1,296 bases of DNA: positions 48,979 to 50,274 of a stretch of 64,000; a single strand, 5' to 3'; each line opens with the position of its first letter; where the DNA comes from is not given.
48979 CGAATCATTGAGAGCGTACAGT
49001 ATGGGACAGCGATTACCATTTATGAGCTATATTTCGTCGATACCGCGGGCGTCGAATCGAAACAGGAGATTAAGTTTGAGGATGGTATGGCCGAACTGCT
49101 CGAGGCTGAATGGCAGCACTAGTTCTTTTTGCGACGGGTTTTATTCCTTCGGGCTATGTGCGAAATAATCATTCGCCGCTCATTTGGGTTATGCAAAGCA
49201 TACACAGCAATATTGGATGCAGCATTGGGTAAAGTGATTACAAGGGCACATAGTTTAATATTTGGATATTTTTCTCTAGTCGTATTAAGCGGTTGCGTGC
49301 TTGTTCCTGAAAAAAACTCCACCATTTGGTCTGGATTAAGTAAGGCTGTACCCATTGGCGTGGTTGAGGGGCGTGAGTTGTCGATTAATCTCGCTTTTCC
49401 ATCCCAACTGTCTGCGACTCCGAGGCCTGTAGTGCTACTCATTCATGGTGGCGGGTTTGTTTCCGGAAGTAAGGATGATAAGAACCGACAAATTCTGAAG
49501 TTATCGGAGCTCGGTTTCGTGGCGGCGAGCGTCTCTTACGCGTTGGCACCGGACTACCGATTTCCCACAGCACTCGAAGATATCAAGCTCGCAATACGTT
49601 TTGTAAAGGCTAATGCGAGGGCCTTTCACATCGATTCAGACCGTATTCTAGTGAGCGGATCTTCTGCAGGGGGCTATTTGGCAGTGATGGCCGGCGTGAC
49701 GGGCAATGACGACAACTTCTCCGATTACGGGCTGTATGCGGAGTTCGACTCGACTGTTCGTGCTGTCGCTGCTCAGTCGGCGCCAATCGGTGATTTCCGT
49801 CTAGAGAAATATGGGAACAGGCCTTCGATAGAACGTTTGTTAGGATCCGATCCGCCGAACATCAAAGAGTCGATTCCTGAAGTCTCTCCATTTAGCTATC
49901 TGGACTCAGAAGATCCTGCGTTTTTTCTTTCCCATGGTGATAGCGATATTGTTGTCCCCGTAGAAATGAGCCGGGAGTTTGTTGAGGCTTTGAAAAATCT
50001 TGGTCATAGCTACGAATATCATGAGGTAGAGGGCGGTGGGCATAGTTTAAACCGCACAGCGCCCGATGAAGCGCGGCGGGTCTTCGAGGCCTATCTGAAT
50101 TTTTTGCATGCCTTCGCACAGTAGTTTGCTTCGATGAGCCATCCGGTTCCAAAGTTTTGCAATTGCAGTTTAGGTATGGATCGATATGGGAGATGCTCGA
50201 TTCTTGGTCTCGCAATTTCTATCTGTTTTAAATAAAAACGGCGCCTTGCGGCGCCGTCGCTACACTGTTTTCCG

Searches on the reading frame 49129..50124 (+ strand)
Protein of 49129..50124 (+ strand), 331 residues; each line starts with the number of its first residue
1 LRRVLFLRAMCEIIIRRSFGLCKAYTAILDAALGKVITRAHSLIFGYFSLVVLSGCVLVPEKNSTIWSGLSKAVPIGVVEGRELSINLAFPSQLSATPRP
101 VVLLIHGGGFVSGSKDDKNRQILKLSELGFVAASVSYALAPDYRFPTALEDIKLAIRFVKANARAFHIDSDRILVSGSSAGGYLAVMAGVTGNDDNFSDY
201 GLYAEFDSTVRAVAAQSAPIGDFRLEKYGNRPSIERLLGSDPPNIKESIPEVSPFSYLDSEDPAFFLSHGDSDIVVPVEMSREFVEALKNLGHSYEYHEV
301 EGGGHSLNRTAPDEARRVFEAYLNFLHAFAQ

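Call 10: search_protein_families(library=pfam, proteins=[window:49129-50124:+], max_evalue=0.001)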
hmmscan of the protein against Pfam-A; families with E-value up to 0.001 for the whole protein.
window:49129-50124:+ (331 aa): 6 families
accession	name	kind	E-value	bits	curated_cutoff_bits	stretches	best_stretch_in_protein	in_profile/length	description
PF20434.5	BD-FAE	-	1.6e-44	152.4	26.8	1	91-288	6-215/215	BD-FAE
PF07859.19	Abhydrolase_3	-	1.4e-22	80.9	25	1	102-305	1-206/210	alpha/beta hydrolase fold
PF00326.27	Peptidase_S9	-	4.1e-14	53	22.6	1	156-326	49-206/213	Prolyl oligopeptidase family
PF00135.34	COesterase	-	3.3e-09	36.7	27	1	84-186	86-198/515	Carboxylesterase family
PF02230.22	Abhydrolase_2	-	3.6e-07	30.7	23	1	264-309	158-203/217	Phospholipase/Carboxylesterase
PF12697.13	Abhydrolase_6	-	2.7e-05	25.4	26.3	1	102-314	1-213/217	Alpha/beta hydrolase family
